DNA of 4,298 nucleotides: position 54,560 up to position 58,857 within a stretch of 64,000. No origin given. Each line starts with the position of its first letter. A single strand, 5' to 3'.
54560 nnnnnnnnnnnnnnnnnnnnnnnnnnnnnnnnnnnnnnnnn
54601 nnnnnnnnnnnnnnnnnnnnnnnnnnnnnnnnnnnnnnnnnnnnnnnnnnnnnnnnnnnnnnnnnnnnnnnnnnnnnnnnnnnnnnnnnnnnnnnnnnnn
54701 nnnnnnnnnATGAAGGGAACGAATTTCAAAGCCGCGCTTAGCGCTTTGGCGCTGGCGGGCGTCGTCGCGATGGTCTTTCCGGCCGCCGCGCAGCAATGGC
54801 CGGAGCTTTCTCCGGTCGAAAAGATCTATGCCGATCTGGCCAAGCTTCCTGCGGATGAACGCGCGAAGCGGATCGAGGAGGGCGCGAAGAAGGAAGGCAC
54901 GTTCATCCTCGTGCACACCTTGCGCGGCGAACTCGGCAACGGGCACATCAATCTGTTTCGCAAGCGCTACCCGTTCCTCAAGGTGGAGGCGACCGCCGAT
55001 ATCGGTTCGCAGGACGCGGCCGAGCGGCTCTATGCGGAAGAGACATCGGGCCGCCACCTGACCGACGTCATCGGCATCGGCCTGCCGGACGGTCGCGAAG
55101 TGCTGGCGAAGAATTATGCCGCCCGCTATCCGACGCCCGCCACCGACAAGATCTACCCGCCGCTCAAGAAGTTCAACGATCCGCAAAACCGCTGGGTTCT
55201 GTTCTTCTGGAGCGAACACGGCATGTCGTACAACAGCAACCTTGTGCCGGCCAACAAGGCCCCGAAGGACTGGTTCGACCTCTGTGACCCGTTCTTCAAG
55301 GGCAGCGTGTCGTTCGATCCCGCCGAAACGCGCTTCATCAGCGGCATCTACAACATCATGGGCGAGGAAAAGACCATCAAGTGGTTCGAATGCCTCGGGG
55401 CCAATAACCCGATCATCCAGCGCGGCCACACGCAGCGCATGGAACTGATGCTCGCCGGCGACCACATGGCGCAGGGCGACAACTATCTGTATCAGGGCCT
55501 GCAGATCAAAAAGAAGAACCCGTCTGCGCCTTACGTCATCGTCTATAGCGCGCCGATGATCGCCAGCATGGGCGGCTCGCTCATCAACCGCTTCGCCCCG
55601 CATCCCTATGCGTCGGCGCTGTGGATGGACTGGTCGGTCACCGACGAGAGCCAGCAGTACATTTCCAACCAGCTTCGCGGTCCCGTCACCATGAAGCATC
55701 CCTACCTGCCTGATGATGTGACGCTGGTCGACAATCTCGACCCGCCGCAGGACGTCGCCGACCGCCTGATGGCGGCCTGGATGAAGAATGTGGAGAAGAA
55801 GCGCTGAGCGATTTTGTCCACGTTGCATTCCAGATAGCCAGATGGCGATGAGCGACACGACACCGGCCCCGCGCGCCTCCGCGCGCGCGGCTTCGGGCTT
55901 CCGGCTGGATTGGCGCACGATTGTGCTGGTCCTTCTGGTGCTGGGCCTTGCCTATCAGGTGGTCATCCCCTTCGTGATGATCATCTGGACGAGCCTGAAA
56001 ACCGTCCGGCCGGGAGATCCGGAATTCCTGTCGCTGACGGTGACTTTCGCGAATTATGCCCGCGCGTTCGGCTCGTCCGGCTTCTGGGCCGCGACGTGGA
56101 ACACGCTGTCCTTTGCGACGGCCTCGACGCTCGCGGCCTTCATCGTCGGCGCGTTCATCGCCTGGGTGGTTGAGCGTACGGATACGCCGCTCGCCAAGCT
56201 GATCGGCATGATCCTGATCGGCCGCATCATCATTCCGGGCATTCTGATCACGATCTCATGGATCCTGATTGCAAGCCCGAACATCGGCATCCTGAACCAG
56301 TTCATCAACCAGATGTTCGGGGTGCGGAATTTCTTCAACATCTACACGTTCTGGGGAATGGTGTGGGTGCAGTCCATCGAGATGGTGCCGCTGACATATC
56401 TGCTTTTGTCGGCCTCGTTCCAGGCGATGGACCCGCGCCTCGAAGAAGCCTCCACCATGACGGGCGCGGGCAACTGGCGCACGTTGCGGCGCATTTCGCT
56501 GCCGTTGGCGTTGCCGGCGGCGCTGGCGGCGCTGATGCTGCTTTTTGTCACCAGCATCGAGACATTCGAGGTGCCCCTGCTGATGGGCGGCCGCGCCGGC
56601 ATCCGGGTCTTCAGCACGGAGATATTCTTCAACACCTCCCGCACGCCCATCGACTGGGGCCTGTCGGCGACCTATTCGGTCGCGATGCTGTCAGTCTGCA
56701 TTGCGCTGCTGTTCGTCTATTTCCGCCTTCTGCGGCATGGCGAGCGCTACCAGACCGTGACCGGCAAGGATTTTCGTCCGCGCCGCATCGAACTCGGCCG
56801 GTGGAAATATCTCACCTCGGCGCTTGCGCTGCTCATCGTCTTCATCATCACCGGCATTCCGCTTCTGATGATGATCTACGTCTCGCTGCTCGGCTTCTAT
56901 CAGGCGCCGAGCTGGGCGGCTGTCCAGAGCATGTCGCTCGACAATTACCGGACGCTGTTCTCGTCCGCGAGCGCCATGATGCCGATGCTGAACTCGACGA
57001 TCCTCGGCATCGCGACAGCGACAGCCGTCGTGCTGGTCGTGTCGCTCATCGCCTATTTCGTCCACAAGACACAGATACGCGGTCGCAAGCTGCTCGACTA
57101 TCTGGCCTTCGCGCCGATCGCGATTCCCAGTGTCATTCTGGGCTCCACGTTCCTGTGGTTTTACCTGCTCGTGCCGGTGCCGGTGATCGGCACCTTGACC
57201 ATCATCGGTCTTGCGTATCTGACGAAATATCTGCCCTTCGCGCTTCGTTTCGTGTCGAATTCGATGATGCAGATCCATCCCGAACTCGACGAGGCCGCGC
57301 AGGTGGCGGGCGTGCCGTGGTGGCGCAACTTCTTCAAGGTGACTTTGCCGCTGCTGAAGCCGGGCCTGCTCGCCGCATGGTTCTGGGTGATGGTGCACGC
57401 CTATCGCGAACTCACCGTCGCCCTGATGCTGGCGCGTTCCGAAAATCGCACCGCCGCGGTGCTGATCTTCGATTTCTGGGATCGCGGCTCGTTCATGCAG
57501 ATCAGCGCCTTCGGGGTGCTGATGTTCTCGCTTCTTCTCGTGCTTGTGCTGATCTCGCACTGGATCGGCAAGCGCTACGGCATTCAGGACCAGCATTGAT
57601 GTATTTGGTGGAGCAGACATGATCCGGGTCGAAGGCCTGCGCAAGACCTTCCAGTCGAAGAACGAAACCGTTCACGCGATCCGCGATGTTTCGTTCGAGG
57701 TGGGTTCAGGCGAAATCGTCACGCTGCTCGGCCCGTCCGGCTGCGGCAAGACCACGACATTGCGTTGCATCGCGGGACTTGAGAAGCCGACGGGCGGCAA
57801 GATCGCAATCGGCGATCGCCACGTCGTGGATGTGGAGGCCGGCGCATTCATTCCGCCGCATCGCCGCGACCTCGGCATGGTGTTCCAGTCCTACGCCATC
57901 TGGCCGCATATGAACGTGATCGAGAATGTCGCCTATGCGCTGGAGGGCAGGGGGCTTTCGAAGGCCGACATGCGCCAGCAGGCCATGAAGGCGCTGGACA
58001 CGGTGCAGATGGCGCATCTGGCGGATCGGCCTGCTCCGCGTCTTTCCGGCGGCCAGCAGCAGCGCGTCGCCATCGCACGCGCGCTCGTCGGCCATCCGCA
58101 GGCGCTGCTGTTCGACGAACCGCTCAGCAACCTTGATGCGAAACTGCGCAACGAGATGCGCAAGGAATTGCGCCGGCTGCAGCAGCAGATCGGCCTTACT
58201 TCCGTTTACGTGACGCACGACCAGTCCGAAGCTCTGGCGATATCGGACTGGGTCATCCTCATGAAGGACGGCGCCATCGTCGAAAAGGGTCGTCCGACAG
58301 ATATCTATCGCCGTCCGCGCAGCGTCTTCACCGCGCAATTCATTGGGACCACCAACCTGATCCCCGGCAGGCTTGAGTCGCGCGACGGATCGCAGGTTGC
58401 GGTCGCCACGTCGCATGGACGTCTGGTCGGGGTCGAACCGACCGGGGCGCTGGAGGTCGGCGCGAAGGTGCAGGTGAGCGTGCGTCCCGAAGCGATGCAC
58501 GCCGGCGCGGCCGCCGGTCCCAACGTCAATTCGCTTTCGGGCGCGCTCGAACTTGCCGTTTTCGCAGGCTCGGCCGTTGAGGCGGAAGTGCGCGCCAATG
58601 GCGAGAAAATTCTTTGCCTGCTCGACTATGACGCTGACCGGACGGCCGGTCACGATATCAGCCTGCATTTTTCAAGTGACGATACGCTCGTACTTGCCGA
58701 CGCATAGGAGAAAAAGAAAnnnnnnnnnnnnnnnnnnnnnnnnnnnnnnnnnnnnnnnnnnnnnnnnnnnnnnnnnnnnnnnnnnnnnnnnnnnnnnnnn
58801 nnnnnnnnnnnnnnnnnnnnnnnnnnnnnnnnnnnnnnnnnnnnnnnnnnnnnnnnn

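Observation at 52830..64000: Candidate undescribed catabolic operon: decarboxylase-like aldolase, 2 PuuE-type amidohydrolases, ABC importer, 2 unknown alpha/beta-hydrolases, SDR, DUF1993, CoA transferase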

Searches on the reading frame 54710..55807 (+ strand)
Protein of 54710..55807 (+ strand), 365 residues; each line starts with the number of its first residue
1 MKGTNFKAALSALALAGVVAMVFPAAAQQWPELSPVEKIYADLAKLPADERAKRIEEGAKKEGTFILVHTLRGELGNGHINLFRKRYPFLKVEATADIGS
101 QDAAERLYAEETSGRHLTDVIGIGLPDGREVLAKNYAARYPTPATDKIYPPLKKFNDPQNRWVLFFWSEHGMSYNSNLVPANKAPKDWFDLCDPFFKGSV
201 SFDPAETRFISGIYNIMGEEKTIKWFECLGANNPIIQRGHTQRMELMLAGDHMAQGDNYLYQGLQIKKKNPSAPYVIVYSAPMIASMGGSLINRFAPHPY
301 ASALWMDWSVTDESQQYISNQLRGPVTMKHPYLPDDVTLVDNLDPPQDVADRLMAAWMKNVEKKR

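Call 5: search_protein_families(library=pfam, proteins=[window:54710-55807:+], max_evalue=0.01)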
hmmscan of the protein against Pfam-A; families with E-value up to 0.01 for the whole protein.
window:54710-55807:+ (365 aa): 1 family
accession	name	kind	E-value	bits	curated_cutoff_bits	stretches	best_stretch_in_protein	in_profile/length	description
PF13343.11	SBP_bac_6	-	3.2e-09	37.1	24.6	1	134-321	27-214/245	Bacterial extracellular solute-binding protein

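Call 6: search_protein_families(library=ncbifam, proteins=[window:54710-55807:+], max_evalue=0.01)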
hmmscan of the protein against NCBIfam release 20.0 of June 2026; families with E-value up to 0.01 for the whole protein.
window:54710-55807:+ (365 aa): 1 family
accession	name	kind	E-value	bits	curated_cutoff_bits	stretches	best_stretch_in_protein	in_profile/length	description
NF011620.1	PRK15046.1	equivalog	0.0024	16.7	310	1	133-234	92-193/334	2-aminoethylphosphonate ABC transporter substrate-binding protein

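Call 34: search_solved_structures(query=window:54710-55807:+, max_evalue=1)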
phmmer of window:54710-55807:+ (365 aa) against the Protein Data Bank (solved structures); distinct sequences matched with E-value up to 1: 21.
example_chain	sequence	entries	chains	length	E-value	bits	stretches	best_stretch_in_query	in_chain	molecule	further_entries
5t1p_A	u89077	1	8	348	5.1e-08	35.9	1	111-339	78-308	ABC transporter, periplasmic substrate-binding protein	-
7w3w_A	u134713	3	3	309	1.5e-06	31.1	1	147-327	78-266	Iron-utilization periplasmic protein | Ferric iron ABC transporter iron-binding protein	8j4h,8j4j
7f6p_A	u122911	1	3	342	3.5e-06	29.9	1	54-311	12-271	Iron ABC transporter, periplasmic iron-binding protein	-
6ivy_A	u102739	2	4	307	4.5e-06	29.5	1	162-347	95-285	Periplasmic Ferric iron-binding Protein HitA | Ferric iron-binding periplasmic protein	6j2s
6iwf_A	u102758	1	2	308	4.6e-06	29.5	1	162-347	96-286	Ferric iron-binding protein HitA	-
7f6q_A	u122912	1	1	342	4.7e-06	29.5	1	54-311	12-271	Iron ABC transporter, periplasmic iron-binding protein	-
7f6e_A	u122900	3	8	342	4.8e-06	29.4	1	54-311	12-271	Iron ABC transporter, periplasmic iron-binding protein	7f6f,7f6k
7f6s_A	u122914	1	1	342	4.9e-06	29.4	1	54-311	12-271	Iron ABC transporter, periplasmic iron-binding protein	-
7f6r_A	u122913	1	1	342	5e-06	29.4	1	54-311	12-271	Iron ABC transporter, periplasmic iron-binding protein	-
7f6u_A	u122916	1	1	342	5.6e-06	29.2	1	54-311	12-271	Iron ABC transporter, periplasmic iron-binding protein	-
7f6t_A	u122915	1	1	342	6.1e-06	29.1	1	54-311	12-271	Iron ABC transporter, periplasmic iron-binding protein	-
7f6n_A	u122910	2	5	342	6.3e-06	29.1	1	54-311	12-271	Iron ABC transporter, periplasmic iron-binding protein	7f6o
6wce_A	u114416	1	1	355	2.8e-05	26.9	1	138-316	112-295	Pyridoxal-5-phosphate binding protein A (P5PA)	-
6hhb_A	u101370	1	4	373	0.00012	24.8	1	52-321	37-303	ABC-type Fe3+ transport system, periplasmic component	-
6fjl_A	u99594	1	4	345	0.00013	24.8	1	53-321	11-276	ABC-type Fe3+ transport system, periplasmic component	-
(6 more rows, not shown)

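Call 58: find_homologous_proteins(query=window:54710-55807:+, max_evalue=1e-10)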
Query window:54710-55807:+ (365 aa): 604 proteins with E <= 1e-10 among 4454 candidates; the best 120 are listed.
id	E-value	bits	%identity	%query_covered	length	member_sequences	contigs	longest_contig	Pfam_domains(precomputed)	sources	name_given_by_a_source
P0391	5.5e-241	817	95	100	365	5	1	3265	PF13343.12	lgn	-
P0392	8.5e-200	682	82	98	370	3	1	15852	PF13343.12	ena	-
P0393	1.3e-185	635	75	98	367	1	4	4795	PF13343.12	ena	-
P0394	3.2e-184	631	76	98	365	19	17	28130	PF13343.12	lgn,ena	-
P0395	6.0e-184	630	75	97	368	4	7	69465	PF13416.12,PF13343.12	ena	-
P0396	6.0e-183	626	73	98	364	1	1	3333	PF13416.12,PF13343.12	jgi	-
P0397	7.5e-182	623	74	99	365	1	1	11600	PF13343.12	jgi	jgi:iron(III) transport system substrate-binding protein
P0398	2.0e-180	618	71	99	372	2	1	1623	PF13416.12,PF13343.12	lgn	-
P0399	1.4e-177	609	73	98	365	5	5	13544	PF13343.12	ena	-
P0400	3.5e-175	601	72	97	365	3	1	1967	PF13343.12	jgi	jgi:iron(III) transport system substrate-binding protein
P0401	1.6e-164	566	69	93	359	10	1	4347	PF13343.12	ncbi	-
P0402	7.7e-164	564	67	99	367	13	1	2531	PF13343.12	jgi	jgi:ABC-type Fe3+ transport system substrate-binding protein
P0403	2.7e-163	562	69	93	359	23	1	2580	PF13343.12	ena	-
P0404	5.2e-163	561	67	93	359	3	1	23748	PF13343.12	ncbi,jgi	jgi:iron(III) transport system substrate-binding protein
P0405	7.9e-163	560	69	95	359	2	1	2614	PF13416.12,PF13343.12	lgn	-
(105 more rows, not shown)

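Call 70: predict_structure(alignment_id=A2)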
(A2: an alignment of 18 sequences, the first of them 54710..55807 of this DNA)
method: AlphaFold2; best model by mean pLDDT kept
length: 365 residues; sequences in the alignment: 18
mean_pLDDT: 81.3   pTM: 0.76
mean pLDDT of the five models: 81.3, 76.8, 74.0, 60.4, 52.8
residues with pLDDT >= 90: 102; 70-90: 205; 50-70: 52; < 50: 6
segments of 3 or more residues with pLDDT < 50: 1-4
pLDDT, mean of each block of 10 residues (from residue 1): 47 55 53 88 89 95 95 86 96 86 88 88 88 89 72 79 82 76 85 84 77 91 94 78 70 60 78 81 84 93 91 83 69 80 85 93 74
secondary structure, 60 per line:
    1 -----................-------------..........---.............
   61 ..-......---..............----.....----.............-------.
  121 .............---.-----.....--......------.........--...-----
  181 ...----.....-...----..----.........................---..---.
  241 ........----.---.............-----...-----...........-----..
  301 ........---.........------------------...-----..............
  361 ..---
elements in order: H6-21 H35-44 H48-62 E64-69 H73-86 E91-95 H100-112 E120-124 H125-133 H143-147 H150-155 E162-170 E173-175 H188-192 H207-231 H240-248 H257-269 E275-277 E283-293 H299-308 H312-320 E339-341 H347-362

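Call 74: fold_search(model_id=the predicted structure, library=pdb)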
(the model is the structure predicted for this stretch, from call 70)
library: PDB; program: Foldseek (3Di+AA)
matches with E <= 10: 1217; with E <= 0.001: 439
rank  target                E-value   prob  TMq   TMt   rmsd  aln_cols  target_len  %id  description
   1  5t1p_D                8.7e-15  1.00  0.57  0.62   5.5       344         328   16  Crystal structure of the putative periplasmic solute-binding protein from Campylobacter jejuni (released 2016-09-07)
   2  5t1p_A                8.7e-15  1.00  0.56  0.61   5.8       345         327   16  Crystal structure of the putative periplasmic solute-binding protein from Campylobacter jejuni (released 2016-09-07)
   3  5t1p_B                1.2e-14  1.00  0.56  0.61   5.8       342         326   16  Crystal structure of the putative periplasmic solute-binding protein from Campylobacter jejuni (released 2016-09-07)
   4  5t1p_C                1.3e-14  1.00  0.56  0.61   5.9       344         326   16  Crystal structure of the putative periplasmic solute-binding protein from Campylobacter jejuni (released 2016-09-07)
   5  6ivy_A                1.5e-14  1.00  0.63  0.74   4.6       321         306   17  Crystal structure of iron-bound HitA from Pseudomonas aeruginosa (released 2019-12-04)
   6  7f6s                  1.6e-14  1.00  0.65  0.70   4.3       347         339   17  Crystal structure of metal-citrate-binding mutant (T199A) protein (MctA) of ABC transporter in apo state (released 2021-12-01)
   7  5t1p_H                1.7e-14  1.00  0.64  0.70   4.7       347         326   17  Crystal structure of the putative periplasmic solute-binding protein from Campylobacter jejuni (released 2016-09-07)
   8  7f6q                  1.8e-14  1.00  0.64  0.68   4.7       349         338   17  Crystal structure of metal-citrate-binding mutant (S79A) protein (MctA) of ABC transporter in apo state (released 2021-12-01)
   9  7f6k_C                2.6e-14  1.00  0.65  0.71   4.1       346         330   18  Crystal structure of metal-citrate-binding protein (MctA) of ABC transporter endogenously bound to citrate (released 2021-12-01)
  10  5t1p_F                3.7e-14  1.00  0.64  0.71   4.5       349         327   15  Crystal structure of the putative periplasmic solute-binding protein from Campylobacter jejuni (released 2016-09-07)
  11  6ivy_B                4.2e-14  1.00  0.64  0.75   4.6       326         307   18  Crystal structure of iron-bound HitA from Pseudomonas aeruginosa (released 2019-12-04)
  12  7f6t                  4.4e-14  1.00  0.63  0.68   4.8       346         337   16  Crystal structure of metal-citrate-binding mutant (Y221F) protein (MctA) of ABC transporter in apo state (released 2021-12-01)
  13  7f6k_B                4.7e-14  1.00  0.61  0.65   5.0       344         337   16  Crystal structure of metal-citrate-binding protein (MctA) of ABC transporter endogenously bound to citrate (released 2021-12-01)
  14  7f6e_B                4.7e-14  1.00  0.62  0.65   5.3       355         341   17  Crystal structure of metal-citrate-binding protein (MctA) of ABC transporter endogenously bound to Mg2+-citrate comple (released 2021-12-01)
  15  7f6r                  6.6e-14  1.00  0.65  0.70   4.2       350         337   17  Crystal structure of metal-citrate-binding mutant (S164A) protein (MctA) of ABC transporter in apo state (released 2021-12-01)
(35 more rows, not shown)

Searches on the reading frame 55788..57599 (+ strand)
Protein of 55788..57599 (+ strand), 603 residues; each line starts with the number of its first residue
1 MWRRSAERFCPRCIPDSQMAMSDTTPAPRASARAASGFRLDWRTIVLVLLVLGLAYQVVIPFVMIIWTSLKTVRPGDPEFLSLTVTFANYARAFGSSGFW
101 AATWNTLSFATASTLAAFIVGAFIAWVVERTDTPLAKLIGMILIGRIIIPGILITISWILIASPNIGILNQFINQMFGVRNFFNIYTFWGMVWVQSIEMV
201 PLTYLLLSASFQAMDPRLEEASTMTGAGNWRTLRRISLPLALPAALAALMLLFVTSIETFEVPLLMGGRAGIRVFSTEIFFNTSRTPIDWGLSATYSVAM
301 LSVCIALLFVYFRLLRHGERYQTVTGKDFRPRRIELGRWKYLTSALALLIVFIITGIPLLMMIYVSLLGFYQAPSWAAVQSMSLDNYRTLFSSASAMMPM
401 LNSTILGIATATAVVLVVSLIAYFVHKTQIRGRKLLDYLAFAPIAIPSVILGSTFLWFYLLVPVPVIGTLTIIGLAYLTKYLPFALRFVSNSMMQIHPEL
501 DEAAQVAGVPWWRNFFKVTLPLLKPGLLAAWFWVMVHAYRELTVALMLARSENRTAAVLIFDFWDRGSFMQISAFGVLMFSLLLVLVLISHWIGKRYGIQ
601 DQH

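Call 5: search_protein_families(library=pfam, proteins=[window:55788-57599:+], max_evalue=0.01)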
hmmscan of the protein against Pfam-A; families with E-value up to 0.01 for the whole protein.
window:55788-57599:+ (603 aa): 1 family
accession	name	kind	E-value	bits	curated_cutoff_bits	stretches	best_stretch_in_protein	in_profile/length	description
PF00528.27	BPD_transp_1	-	6.9e-14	52.4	26.4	2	431-589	15-173/184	Binding-protein-dependent transport system inner membrane component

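Call 6: search_protein_families(library=ncbifam, proteins=[window:55788-57599:+], max_evalue=0.01)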
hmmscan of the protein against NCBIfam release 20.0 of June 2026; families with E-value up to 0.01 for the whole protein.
window:55788-57599:+ (603 aa): 26 families (the best 25 are shown)
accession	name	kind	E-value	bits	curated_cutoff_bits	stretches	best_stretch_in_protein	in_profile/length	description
TIGR03262.1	PhnU2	equivalog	9.1e-46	156.6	593.25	1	45-598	5-537/546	putative 2-aminoethylphosphonate ABC transporter permease subunit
TIGR02141.1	modB_ABC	equivalog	9.6e-34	116.8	182.6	2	106-311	3-202/208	molybdate ABC transporter permease subunit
NF007044.0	PRK09497.1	equivalog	2.3e-31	109.3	348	2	42-316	7-276/285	spermidine/putrescine ABC transporter permease PotB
NF011624.0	PRK15050.1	equivalog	4.5e-29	101.5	247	2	37-316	17-287/297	2-aminoethylphosphonate ABC transporter permease subunit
TIGR03226.1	PhnU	equivalog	3.6e-27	95.6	283.45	2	29-315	27-304/311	2-aminoethylphosphonate ABC transporter permease subunit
NF007047.0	PRK09500.1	equivalog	5.8e-26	91.6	326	2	348-595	11-253/257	spermidine/putrescine ABC transporter permease PotC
TIGR01581.1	Mo_ABC_porter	hypoth_equivalog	2.5e-23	82.7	210.3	2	86-308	6-223/225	ABC transporter permease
NF043074.1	MMSYN1_0196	equivalog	4.8e-22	78.6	350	2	346-599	18-268/277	spermidine/putrescine ABC transporter permease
NF006939.0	PRK09421.1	equivalog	1.3e-19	70.5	262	2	100-260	9-165/230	molybdate ABC transporter permease subunit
NF040932.1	ABC_arch_GlcU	equivalog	1.6e-19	70.6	340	2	342-587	3-251/272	glucose ABC transporter permease GlcU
TIGR00969.1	3a0106s02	subfamily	2.1e-19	70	240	2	379-592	42-268/272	sulfate ABC transporter permease subunit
TIGR03255.1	PhnV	equivalog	5.4e-19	68.9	358.7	1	382-596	52-267/270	2-aminoethylphosphonate ABC transport system, membrane component PhnV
NF040839.1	tungstate_WtpB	equivalog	4.4e-18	65.8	340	2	94-317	37-249/251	tungstate ABC transporter permease WtpB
NF007852.0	PRK10561.1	equivalog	6.7e-17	62.3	335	1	36-322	6-295/295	sn-glycerol-3-phosphate ABC transporter permease UgpA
TIGR02139.1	permease_CysT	equivalog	5.6e-16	58.9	246.1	2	83-311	32-255/265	sulfate ABC transporter permease subunit CysT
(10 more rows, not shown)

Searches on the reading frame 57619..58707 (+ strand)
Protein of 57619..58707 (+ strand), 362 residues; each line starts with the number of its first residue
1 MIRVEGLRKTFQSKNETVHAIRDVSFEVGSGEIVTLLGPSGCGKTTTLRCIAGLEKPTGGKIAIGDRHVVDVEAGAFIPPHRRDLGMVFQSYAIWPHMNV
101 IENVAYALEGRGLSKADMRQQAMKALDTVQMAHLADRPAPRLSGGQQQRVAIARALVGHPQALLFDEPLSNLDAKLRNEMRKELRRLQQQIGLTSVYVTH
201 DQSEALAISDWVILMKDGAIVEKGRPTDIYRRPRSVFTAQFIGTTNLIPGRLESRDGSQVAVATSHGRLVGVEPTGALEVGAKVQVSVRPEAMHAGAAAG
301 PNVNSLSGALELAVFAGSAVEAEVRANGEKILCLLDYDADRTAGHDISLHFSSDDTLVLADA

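Call 5: search_protein_families(library=pfam, proteins=[window:57619-58707:+], max_evalue=0.01)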
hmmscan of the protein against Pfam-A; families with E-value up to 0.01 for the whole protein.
window:57619-58707:+ (362 aa): 5 families
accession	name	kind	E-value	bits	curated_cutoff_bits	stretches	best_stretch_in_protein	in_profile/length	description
PF00005.33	ABC_tran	-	1.1e-35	123.6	25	1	22-169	2-136/137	ABC transporter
PF08402.16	TOBE_2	-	2.7e-07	31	21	1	286-359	1-76/76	TOBE domain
PF13304.12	AAA_21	-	0.00035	21.2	27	0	128-200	224-298/304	AAA domain, putative AbiEii toxin, Type IV TA system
PF13401.12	AAA_22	-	0.0017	19.1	27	1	32-196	6-119/130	AAA domain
PF13191.12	AAA_16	-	0.004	18.1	32.6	0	29-57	22-51/167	AAA ATPase domain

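Call 6: search_protein_families(library=ncbifam, proteins=[window:57619-58707:+], max_evalue=0.01)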
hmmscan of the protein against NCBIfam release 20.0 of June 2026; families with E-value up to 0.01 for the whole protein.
window:57619-58707:+ (362 aa): 191 families (the best 25 are shown)
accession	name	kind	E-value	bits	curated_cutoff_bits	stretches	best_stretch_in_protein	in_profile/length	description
TIGR03265.1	PhnT2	equivalog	1.5e-96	323.8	457.7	1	4-330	7-316/353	putative 2-aminoethylphosphonate ABC transporter ATP-binding protein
NF006987.0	PRK09452.1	equivalog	2.8e-96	322.5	482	1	2-337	18-344/378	spermidine/putrescine ABC transporter ATP-binding protein PotA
NF008653.0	PRK11650.1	subfamily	5e-93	312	432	1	2-355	4-343/357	sn-glycerol-3-phosphate ABC transporter ATP-binding protein UgpC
NF008513.0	PRK11432.1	equivalog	1.2e-91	307.2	496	1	19-359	20-347/351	ferric ABC transporter ATP-binding protein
TIGR01187.1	potA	subfamily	1.1e-89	300.8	355.6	1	36-332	1-294/325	polyamine ABC transporter ATP-binding protein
NF043075.1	MMSYN1_0197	equivalog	2.5e-87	293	550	1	4-359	5-339/341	spermidine/putrescine ABC transporter ATP-binding protein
NF040933.2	ABC_arch_GlcV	equivalog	4.5e-85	285.7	450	1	2-325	3-322/357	glucose ABC transporter ATP-binding protein GlcV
TIGR03258.1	PhnT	equivalog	3.1e-82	276.5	499.15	1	3-358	10-356/359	2-aminoethylphosphonate ABC transport system ATP-binding subunit PhnT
NF008233.0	PRK11000.1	equivalog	7.2e-79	265.3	568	1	16-299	14-294/369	maltose/maltodextrin ABC transporter ATP-binding protein MalK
NF040840.2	tungstate_WtpC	equivalog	1.9e-72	244.5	440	1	1-294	1-277/347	tungstate ABC transporter ATP-binding protein WtpC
TIGR00968.1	3a0106s01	subfamily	1.5e-71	240.7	342.75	1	16-246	11-235/237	sulfate ABC transporter ATP-binding protein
NF008105.0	PRK10851.1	equivalog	5.2e-70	235.9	502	1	3-270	4-262/362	sulfate/thiosulfate ABC transporter ATP-binding protein CysA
NF008621.0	PRK11607.1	equivalog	1.1e-68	231.8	613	1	15-296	29-305/377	putrescine ABC transporter ATP-binding subunit PotG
TIGR01186.1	proV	subfamily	4.6e-63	213.5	326.6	1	18-249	6-237/363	betaine/proline/choline family ABC transporter ATP-binding protein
TIGR02142.1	modC_ABC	equivalog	2.1e-57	195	285.05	1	22-270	14-261/353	molybdenum ABC transporter ATP-binding protein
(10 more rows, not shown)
